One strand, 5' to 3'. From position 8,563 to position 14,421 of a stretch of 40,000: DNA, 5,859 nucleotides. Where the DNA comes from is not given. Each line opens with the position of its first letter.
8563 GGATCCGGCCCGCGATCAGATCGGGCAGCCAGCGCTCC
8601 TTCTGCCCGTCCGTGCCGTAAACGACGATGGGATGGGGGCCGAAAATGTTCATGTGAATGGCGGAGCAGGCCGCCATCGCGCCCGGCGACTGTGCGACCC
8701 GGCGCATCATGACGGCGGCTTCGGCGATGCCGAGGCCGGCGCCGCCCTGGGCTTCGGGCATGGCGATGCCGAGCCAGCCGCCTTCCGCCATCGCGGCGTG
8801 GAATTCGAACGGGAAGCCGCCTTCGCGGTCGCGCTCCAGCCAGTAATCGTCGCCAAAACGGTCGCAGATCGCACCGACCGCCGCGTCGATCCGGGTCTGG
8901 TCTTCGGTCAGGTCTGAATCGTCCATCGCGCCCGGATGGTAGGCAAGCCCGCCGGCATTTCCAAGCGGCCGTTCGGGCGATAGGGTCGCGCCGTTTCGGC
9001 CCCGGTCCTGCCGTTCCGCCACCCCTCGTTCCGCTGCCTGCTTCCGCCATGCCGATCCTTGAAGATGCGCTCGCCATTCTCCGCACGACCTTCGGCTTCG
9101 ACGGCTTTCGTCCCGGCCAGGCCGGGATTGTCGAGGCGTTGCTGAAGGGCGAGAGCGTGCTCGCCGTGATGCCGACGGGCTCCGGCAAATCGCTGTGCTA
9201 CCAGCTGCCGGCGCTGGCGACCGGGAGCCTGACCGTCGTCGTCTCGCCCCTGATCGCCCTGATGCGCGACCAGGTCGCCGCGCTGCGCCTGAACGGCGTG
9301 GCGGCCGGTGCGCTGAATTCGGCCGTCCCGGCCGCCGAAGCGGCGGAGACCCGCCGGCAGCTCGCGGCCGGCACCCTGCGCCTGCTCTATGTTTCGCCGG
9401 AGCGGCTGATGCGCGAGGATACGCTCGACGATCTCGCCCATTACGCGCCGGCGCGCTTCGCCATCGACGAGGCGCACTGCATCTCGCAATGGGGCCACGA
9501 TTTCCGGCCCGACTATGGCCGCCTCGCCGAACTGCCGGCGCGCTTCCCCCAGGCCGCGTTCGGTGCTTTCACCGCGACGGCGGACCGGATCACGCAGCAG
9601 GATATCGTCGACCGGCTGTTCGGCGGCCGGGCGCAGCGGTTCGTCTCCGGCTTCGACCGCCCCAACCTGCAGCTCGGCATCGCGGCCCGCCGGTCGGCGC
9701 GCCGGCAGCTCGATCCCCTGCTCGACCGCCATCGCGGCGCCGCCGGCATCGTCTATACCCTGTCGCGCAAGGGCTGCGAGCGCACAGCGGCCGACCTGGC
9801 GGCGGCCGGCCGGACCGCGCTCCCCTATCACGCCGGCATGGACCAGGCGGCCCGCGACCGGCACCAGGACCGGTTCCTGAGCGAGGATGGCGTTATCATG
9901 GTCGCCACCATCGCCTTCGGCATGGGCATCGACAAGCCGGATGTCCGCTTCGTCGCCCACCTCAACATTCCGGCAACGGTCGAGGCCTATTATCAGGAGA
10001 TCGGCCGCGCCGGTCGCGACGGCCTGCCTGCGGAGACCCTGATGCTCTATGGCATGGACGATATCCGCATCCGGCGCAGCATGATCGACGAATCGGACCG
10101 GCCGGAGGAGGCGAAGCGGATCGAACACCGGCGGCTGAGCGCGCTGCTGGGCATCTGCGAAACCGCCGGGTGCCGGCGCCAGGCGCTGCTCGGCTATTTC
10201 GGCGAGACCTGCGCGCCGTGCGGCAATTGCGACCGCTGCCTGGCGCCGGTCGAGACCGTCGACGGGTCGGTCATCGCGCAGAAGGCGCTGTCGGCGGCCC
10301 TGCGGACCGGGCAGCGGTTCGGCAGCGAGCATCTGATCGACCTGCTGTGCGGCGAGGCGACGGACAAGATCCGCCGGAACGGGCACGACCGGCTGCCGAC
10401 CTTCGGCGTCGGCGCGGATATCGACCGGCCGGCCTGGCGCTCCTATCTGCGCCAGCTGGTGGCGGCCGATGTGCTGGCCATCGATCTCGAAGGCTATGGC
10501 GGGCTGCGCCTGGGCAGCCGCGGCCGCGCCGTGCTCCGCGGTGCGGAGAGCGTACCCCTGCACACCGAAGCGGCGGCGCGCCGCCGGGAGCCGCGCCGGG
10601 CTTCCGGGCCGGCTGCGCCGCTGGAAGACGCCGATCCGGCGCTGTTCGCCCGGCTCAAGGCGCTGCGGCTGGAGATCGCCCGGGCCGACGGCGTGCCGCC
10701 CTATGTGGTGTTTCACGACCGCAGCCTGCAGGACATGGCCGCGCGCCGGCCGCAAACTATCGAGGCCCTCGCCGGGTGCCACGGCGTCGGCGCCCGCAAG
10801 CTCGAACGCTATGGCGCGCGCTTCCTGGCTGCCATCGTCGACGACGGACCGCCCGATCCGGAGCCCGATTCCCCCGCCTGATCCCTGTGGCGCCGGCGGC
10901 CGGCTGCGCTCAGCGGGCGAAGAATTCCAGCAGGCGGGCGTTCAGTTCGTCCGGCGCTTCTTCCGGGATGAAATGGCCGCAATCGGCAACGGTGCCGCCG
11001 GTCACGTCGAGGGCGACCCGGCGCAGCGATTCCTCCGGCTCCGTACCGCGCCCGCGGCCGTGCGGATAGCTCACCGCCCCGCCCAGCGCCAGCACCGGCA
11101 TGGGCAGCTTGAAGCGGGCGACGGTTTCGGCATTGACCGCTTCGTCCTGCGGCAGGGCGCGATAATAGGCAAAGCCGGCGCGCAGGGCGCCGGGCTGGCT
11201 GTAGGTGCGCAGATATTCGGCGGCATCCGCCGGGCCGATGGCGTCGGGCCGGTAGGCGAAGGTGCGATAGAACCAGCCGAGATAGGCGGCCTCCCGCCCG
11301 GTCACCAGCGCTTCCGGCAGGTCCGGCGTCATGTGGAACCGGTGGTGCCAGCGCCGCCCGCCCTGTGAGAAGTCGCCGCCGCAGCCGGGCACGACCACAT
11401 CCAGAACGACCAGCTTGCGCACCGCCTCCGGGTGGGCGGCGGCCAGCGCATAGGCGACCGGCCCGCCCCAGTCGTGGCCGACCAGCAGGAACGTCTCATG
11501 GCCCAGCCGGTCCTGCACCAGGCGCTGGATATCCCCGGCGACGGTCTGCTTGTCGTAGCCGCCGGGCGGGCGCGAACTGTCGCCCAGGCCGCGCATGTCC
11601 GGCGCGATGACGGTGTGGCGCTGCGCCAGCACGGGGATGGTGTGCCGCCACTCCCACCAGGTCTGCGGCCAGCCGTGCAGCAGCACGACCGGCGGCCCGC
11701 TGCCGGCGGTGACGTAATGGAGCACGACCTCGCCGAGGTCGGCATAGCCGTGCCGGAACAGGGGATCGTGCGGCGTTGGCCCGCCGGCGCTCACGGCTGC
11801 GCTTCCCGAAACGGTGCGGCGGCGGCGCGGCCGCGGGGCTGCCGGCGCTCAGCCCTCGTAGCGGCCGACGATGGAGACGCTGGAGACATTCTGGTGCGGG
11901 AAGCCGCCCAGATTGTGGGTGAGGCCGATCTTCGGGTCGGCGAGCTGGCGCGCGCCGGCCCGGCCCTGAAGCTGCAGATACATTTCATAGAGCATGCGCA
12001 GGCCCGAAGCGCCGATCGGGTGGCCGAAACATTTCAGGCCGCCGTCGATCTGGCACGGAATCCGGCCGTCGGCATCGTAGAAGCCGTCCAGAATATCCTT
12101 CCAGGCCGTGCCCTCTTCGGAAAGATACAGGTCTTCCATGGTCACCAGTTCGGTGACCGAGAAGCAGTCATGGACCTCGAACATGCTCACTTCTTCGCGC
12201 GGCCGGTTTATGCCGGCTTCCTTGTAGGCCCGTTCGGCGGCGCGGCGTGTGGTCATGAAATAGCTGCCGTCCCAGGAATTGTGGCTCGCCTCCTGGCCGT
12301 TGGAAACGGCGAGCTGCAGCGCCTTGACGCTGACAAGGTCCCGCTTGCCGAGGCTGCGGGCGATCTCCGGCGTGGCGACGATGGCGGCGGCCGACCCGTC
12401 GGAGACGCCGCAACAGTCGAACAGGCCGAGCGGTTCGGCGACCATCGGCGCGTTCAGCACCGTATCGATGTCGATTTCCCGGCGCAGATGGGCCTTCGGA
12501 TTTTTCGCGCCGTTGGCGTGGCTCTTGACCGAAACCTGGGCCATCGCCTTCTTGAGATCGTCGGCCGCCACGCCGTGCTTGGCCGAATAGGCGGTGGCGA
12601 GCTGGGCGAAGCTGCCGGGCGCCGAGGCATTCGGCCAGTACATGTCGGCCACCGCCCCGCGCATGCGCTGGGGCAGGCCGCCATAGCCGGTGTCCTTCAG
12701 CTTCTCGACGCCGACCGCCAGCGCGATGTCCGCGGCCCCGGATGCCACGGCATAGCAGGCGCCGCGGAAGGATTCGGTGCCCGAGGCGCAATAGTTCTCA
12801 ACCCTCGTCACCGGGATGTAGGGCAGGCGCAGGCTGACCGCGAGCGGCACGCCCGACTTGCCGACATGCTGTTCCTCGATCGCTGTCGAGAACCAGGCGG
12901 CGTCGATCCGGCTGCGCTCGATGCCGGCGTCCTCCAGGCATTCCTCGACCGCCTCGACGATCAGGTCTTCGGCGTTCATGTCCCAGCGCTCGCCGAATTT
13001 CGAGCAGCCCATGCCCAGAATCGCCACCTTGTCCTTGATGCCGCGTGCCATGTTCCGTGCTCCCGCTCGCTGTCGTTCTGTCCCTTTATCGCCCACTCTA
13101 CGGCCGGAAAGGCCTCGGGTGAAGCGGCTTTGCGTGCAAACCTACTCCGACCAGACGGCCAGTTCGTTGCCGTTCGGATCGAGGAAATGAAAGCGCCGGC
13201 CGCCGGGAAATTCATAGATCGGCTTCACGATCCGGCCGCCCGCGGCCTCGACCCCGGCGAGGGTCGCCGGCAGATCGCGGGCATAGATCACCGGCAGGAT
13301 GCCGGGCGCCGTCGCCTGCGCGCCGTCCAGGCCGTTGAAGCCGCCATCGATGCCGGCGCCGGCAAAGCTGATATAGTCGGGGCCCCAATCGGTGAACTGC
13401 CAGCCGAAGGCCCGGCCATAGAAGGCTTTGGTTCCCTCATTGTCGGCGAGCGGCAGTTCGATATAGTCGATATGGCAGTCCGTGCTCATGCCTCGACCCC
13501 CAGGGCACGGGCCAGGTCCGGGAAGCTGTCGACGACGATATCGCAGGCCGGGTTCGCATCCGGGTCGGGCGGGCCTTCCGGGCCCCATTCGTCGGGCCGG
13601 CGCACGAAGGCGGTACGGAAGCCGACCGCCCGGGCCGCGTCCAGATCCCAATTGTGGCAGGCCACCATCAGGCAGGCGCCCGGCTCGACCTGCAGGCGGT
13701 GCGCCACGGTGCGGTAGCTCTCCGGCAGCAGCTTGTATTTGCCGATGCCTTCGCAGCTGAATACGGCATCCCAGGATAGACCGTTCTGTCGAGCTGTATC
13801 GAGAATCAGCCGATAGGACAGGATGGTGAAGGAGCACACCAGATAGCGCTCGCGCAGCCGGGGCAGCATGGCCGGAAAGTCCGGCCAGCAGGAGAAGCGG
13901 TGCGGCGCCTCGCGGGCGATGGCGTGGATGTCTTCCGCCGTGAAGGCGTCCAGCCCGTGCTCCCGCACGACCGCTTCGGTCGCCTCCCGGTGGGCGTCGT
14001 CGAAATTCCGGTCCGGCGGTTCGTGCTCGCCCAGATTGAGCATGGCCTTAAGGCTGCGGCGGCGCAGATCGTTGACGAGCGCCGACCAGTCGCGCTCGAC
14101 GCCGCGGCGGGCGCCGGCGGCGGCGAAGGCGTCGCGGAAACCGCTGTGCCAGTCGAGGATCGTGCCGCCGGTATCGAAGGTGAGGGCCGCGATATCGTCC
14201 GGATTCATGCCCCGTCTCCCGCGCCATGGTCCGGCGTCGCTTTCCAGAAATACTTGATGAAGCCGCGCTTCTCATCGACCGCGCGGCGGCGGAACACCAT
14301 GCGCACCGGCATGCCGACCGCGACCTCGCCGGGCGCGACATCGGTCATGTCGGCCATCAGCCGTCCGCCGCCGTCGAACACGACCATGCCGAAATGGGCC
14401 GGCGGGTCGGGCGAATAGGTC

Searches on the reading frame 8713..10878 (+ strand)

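Call 19: search_protein_families(library=ncbifam, proteins=[window:8713-10878:+], max_evalue=0.00001)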
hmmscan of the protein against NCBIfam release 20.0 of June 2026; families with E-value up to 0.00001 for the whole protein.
window:8713-10878:+ (722 aa): 16 families
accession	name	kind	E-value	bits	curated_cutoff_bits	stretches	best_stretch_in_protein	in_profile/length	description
TIGR01389.1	recQ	equivalog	9.2e-214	711.2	640.2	1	121-708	3-588/591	DNA helicase RecQ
NF008279.0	PRK11057.1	equivalog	1.9e-181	604.6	1015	1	118-709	12-600/608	ATP-dependent DNA helicase RecQ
TIGR00614.1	recQ_fam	subfamily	9.7e-139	463.1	219.8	1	122-568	2-468/470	RecQ family ATP-dependent DNA helicase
NF041063.1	DpdF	equivalog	8.2e-56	190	550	1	126-457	134-493/813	protein DpdF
NF053711.1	RNA_heli_RhlE1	exception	4.6e-15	55.3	750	1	336-452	238-354/434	RNA helicase RhlE1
NF008744.0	PRK11776.1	equivalog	9.1e-15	54.2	524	1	331-461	231-361/460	ATP-dependent RNA helicase DbpA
NF008394.0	PRK11192.1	equivalog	4.5e-12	45.5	507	1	335-452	240-357/441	ATP-dependent RNA helicase SrmB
NF053631.1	RNA_helic_CshA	equivalog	1.2e-10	40.8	646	1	335-439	230-334/434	degradosome RNA helicase CshA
TIGR03817.1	DECH_helic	hypoth_equivalog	3.6e-10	38.8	874.1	0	135-232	40-140/742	helicase/secretion neighborhood putative DEAH-box helicase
NF053710.1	RNA_heli_RhlE2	exception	3.9e-09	35.5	925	1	346-454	253-361/635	RNA helicase RhlE2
TIGR04121.1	DEXH_lig_assoc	equivalog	5.3e-09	34.4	850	0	343-434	249-344/804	ligase-associated DNA damage response DEXH box helicase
NF053636.1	DDHlcsCsdAPsy1082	equivalog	1e-08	34.2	890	1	331-450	232-351/512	DEAD/DEAH box helicase CsdA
NF007882.0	PRK10590.1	equivalog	1.2e-08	34.4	743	1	330-455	233-358/456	ATP-dependent RNA helicase RhlE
NF010338.0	PRK13767.1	equivalog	2.5e-07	29.3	849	0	332-435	277-384/877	ATP-dependent helicase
NF008642.0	PRK11634.1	equivalog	1.6e-06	26.8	989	0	340-452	243-355/628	DEAD/DEAH family ATP-dependent RNA helicase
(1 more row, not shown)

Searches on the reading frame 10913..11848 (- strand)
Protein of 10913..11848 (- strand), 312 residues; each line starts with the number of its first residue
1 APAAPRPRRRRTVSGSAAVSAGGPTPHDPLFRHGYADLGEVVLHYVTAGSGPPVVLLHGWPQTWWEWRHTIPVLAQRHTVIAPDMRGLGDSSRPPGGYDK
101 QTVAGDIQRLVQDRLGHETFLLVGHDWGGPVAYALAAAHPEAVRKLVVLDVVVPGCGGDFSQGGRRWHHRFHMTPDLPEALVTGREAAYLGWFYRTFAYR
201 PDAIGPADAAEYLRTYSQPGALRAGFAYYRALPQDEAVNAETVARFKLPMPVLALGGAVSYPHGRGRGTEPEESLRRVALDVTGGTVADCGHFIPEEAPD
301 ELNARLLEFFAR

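Call 19: search_protein_families(library=ncbifam, proteins=[window:10913-11848:-], max_evalue=0.00001)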
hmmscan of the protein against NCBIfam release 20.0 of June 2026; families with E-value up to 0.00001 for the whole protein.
window:10913-11848:- (312 aa): 16 families
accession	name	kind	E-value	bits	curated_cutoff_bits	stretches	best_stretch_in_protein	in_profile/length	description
NF002938.0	PRK03592.1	equivalog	6.7e-30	104.4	241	1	39-310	18-289/298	haloalkane dehalogenase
NF002873.0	PRK03204.1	equivalog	2.1e-21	76.5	466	1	39-149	22-132/286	haloalkane dehalogenase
NF002043.0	PRK00870.1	subfamily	1.6e-20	73.8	265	1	38-180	31-177/302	haloalkane dehalogenase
NF051488.1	bifunc_PcaDC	exception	1.1e-17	64.2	390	1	43-311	2-251/375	bifunctional 3-oxoadipate enol-lactonase/4-carboxymuconolactone decarboxylase PcaDC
TIGR02427.1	protocat_pcaD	equivalog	5.4e-16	58.7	255.85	1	43-310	2-250/251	3-oxoadipate enol-lactonase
NF011457.0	PRK14875.1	equivalog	1.8e-15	56.8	307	1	36-149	115-229/372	acetoin dehydrogenase dihydrolipoyllysine-residue acetyltransferase subunit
NF045632.1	hydroxlase_HsaD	equivalog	6.5e-14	51.5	400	1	35-309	16-287/290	4,5:9,10-diseco-3-hydroxy-5,9,17-trioxoandrosta-1(10),2-diene-4-oate hydrolase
NF004514.1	PRK05855.1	equivalog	8.4e-14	51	455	1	44-131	15-104/578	SDR family oxidoreductase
NF050089.1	i_nPHAscl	equivalog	9.2e-14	51.2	300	1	42-151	9-117/288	intracellular short-chain-length polyhydroxyalkanoate depolymerase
TIGR03695.1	menH_SHCHC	equivalog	5.2e-13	49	208.55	1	51-148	2-101/252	2-succinyl-6-hydroxy-2,4-cyclohexadiene-1-carboxylate synthase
NF051487.1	bifunc_PcaCD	exception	1.5e-12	47.3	430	1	51-149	172-269/413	bifunctional 4-carboxymuconolactone decarboxylase/3-oxoadipate enol-lactonase PcaCD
TIGR03056.1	bchO_mg_che_rel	equivalog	1.1e-11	44.3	172.55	1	48-149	23-126/278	alpha/beta fold hydrolase BchO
TIGR03611.1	RutD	equivalog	6.5e-10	38.8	238.5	1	47-149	9-111/258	pyrimidine utilization protein D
TIGR01738.1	bioH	equivalog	9.4e-09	35.3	206.95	1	51-149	3-96/245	pimeloyl-ACP methyl ester esterase BioH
NF007954.0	PRK10673.1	equivalog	9.8e-09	34.8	399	1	52-152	17-115/255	esterase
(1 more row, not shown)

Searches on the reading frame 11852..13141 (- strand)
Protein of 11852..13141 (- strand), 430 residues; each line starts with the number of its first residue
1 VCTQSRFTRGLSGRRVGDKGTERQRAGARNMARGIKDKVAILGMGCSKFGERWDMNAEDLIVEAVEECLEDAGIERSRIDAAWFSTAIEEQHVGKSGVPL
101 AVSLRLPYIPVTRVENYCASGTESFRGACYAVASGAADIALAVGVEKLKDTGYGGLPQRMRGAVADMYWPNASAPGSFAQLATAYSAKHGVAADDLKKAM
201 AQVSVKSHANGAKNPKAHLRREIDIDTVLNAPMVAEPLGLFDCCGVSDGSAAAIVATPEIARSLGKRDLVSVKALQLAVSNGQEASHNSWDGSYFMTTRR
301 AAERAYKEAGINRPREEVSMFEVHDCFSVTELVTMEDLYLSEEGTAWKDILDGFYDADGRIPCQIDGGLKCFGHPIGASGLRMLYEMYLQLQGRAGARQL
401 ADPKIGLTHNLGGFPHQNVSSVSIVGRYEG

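Call 19: search_protein_families(library=ncbifam, proteins=[window:11852-13141:-], max_evalue=0.00001)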
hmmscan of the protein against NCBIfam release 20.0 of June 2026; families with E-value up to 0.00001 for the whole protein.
window:11852-13141:- (430 aa): 36 families (the best 25 are shown)
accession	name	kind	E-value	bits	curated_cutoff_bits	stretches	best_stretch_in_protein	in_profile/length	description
NF004810.0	PRK06157.1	equivalog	1.3e-211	702.9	403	1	31-428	1-398/400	acetyl-CoA acetyltransferase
NF004720.0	PRK06064.1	subfamily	3.3e-100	335.6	420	1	38-420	3-382/389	thiolase domain-containing protein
NF053570.1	AcCoTHIOL_METTL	equivalog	1.7e-77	260.8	600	1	38-414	3-372/385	acetyl-CoA acetyltransferase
NF005704.0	PRK07516.1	subfamily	2.4e-75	253.9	412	1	37-422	2-384/389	thiolase domain-containing protein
NF009228.0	PRK12578.1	subfamily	6.1e-73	245.7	485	1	37-418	3-380/387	thiolase domain-containing protein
NF006102.0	PRK08256.1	subfamily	1.9e-62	211.6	436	1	37-412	3-380/394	lipid-transfer protein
NF006180.0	PRK08313.1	subfamily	5.8e-54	183.4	514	1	36-415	3-374/389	thiolase domain-containing protein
NF004715.0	PRK06059.1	equivalog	9.1e-54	182.9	424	1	37-417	4-392/399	lipid-transfer protein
NF004936.0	PRK06289.1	equivalog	3.3e-52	177.6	375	1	36-422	2-400/405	acetyl-CoA acetyltransferase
NF004721.0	PRK06065.1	equivalog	5.1e-47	160.6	455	1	35-403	8-370/393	thiolase domain-containing protein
NF004982.0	PRK06365.1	equivalog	3e-44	151.8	695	1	38-396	17-393/430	thiolase domain-containing protein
NF053628.1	BnzsclthlBbsBGT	equivalog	5.1e-43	147.3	750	1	36-413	4-370/389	benzoylsuccinyl-CoA thiolase subunit BbsB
NF004811.0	PRK06158.1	subfamily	2e-40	139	421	1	33-415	4-370/384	acetyl-CoA acetyltransferase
NF006010.0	PRK08142.1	subfamily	2.8e-39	135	462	1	50-422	18-381/388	thiolase domain-containing protein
NF004722.0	PRK06066.1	equivalog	2.1e-34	119.2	516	1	38-424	5-382/385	thiolase domain-containing protein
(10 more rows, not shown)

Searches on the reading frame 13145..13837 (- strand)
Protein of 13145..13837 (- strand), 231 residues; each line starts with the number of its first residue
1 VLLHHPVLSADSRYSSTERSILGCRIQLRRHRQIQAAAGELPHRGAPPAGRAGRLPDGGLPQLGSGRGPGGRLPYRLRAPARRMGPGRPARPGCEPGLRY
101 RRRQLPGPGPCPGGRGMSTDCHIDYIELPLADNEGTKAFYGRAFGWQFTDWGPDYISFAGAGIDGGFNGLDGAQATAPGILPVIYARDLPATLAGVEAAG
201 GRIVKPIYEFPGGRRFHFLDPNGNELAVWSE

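Call 18: search_protein_families(library=ncbifam, proteins=[window:13145-13837:-], max_evalue=0.00001)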
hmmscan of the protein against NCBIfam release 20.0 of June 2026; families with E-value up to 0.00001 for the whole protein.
window:13145-13837:- (231 aa): 0 families

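Call 22: search_protein_families(library=pfam, proteins=[window:13145-13837:-], max_evalue=0.00001)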
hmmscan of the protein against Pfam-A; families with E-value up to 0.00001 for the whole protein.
window:13145-13837:- (231 aa): 1 family
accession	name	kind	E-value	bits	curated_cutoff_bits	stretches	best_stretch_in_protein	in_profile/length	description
PF00903.31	Glyoxalase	-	3.4e-07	31.1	20.6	1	123-227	2-120/121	Glyoxalase/Bleomycin resistance protein/Dioxygenase superfamily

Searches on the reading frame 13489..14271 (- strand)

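Call 18: search_protein_families(library=ncbifam, proteins=[window:13489-14271:-], max_evalue=0.00001)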
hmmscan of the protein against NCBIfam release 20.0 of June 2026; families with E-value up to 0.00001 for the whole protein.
window:13489-14271:- (261 aa): 3 families
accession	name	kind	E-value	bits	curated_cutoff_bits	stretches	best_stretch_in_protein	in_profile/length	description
TIGR01428.1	HAD_type_II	equivalog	2.2e-34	119.2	125.4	1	27-228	1-195/197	haloacid dehalogenase type II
TIGR01493.1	HAD-SF-IA-v2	subfamily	4.3e-12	46.6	39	1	29-215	1-160/161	HAD-IA family hydrolase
NF008000.0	PRK10725.1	equivalog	3.9e-07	30.4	215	0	167-223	129-185/188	fructose-1-phosphate/6-phosphogluconate phosphatase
